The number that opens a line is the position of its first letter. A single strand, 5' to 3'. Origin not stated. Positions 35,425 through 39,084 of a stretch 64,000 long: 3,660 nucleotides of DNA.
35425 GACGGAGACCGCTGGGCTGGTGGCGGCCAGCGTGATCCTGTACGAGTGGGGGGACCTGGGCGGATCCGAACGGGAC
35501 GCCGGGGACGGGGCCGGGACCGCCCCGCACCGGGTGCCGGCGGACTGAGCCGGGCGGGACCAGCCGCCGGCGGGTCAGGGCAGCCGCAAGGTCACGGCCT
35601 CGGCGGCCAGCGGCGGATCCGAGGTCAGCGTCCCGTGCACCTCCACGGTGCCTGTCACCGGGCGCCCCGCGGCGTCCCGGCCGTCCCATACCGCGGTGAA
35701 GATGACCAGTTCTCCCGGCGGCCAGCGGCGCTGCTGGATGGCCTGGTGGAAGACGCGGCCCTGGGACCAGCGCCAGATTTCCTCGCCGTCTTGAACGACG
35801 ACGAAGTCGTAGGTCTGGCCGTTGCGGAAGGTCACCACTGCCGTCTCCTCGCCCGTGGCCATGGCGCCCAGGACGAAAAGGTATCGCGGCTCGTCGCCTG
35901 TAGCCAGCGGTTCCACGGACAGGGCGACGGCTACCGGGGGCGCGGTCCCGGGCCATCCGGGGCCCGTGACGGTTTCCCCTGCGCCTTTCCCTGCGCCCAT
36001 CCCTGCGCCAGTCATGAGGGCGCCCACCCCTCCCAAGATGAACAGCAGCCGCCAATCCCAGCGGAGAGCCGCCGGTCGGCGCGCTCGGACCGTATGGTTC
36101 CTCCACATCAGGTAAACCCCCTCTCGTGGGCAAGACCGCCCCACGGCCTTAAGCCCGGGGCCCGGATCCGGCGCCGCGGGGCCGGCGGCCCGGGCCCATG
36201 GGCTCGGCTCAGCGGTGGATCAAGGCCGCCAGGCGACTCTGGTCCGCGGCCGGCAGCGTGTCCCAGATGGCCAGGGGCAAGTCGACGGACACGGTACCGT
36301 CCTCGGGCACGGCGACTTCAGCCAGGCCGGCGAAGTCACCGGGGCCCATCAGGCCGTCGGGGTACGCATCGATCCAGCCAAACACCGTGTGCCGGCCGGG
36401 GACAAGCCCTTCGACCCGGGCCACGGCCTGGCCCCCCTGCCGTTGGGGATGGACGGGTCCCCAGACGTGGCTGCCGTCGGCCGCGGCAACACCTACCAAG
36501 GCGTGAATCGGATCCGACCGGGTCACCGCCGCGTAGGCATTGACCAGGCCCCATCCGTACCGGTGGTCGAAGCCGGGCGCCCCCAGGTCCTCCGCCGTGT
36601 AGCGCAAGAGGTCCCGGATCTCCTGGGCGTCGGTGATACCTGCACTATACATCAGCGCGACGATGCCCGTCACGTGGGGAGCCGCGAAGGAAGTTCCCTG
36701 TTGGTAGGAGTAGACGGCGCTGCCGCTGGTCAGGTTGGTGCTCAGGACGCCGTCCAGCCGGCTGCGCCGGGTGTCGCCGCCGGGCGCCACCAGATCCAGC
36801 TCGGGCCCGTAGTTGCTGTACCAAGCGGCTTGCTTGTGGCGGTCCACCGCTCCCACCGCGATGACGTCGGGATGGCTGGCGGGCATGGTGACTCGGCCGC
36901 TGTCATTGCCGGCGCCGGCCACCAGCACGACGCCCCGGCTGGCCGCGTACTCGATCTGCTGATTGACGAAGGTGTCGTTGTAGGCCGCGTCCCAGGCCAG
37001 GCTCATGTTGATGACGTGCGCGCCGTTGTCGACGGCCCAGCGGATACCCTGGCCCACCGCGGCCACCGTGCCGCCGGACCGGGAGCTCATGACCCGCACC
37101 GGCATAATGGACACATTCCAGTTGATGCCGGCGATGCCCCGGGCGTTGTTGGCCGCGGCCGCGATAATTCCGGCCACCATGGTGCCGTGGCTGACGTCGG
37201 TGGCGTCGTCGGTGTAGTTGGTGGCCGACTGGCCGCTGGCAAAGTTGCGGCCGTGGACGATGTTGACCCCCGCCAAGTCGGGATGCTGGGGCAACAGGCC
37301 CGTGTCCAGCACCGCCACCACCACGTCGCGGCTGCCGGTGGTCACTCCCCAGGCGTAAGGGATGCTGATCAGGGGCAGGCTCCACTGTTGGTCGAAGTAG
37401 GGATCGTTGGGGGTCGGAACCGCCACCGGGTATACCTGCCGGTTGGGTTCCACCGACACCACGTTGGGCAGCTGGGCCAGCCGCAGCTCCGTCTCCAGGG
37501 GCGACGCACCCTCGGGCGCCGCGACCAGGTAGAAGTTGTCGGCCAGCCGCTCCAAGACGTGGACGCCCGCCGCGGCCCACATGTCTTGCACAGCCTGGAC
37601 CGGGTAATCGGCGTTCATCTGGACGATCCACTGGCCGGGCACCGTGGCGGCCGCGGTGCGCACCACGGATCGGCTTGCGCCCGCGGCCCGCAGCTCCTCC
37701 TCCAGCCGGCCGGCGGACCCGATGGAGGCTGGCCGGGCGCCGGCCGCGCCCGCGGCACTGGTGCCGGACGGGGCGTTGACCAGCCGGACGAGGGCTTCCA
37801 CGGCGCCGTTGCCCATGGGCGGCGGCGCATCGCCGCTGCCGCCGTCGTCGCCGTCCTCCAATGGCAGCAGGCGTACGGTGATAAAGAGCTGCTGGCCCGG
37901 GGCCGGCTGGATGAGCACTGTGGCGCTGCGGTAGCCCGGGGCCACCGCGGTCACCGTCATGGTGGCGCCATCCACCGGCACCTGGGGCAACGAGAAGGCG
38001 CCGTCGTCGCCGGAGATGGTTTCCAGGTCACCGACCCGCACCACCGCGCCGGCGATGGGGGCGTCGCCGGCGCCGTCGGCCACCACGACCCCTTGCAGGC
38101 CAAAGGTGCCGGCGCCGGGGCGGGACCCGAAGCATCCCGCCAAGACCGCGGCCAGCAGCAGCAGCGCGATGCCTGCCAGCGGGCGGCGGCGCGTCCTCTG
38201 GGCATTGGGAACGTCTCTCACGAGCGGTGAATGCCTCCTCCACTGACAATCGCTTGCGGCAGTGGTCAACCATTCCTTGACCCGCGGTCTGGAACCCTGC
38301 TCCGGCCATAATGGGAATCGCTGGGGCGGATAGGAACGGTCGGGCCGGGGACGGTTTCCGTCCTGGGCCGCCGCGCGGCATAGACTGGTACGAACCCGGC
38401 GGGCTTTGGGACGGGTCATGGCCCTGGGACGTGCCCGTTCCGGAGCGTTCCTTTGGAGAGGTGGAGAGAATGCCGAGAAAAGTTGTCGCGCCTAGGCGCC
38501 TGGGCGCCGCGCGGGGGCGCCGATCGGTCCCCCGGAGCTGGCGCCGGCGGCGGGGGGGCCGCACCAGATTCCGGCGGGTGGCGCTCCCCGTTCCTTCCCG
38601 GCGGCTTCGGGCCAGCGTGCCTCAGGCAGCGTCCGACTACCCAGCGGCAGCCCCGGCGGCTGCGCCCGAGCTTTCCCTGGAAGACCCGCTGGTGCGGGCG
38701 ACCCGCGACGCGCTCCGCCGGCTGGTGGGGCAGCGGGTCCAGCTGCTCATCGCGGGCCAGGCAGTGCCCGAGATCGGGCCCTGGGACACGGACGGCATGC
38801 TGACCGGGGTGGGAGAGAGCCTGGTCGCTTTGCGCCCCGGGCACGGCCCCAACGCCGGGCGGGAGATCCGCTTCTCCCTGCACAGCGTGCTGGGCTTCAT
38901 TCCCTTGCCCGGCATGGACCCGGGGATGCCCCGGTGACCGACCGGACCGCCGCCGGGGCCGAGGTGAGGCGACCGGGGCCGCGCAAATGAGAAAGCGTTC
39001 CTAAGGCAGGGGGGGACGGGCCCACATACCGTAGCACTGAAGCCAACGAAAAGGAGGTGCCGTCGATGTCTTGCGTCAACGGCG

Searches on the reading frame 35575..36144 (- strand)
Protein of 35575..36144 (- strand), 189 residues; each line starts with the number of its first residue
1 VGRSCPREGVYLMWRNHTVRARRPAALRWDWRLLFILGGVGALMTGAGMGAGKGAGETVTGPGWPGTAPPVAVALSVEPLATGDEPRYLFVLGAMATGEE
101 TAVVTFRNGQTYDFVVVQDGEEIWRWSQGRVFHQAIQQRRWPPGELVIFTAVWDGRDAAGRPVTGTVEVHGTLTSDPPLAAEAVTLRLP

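Call 15: search_protein_families(library=pfam, proteins=[window:35575-36144:-], max_evalue=0.01)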
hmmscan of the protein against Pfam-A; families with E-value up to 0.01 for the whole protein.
window:35575-36144:- (189 aa): 1 family
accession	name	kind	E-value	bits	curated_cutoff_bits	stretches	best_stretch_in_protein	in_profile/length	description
PF12690.13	BsuPI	-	4.8e-18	65.4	22.9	1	97-173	23-96/101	Intracellular proteinase inhibitor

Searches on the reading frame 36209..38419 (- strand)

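Call 15: search_protein_families(library=pfam, proteins=[window:36209-38419:-], max_evalue=0.01)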
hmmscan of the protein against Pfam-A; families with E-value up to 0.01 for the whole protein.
window:36209-38419:- (736 aa): 3 families
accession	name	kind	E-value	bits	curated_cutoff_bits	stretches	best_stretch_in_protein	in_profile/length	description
PF00082.27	Peptidase_S8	-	9.1e-55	186.4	21.8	1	364-624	2-288/288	Subtilase family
PF13620.12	CarboxypepD_reg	-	1.7e-08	35.1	32.3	1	108-184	2-81/82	Carboxypeptidase regulatory-like domain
PF13715.12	CarbopepD_reg_2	-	0.0065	16.9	32.2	0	109-182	2-74/88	CarboxypepD_reg-like domain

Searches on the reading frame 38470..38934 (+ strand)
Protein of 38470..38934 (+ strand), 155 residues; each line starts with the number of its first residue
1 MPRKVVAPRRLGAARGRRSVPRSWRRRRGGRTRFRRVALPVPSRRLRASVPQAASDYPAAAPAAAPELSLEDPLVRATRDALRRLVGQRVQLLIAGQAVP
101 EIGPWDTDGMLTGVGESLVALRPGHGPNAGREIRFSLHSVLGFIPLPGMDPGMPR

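Call 15: search_protein_families(library=pfam, proteins=[window:38470-38934:+], max_evalue=0.01)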
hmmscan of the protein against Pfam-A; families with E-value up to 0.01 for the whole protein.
window:38470-38934:+ (155 aa): 0 families

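Call 69: search_protein_families(library=pfam, proteins=[window:38470-38934:+], max_evalue=10)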
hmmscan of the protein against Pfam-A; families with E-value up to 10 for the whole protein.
window:38470-38934:+ (155 aa): 0 families

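Call 70: search_protein_families(library=padloc, proteins=[window:38470-38934:+], max_evalue=1)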
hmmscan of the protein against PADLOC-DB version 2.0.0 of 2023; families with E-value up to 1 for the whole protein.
window:38470-38934:+ (155 aa): 0 families
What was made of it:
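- No PADLOC hit was found (call 70).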
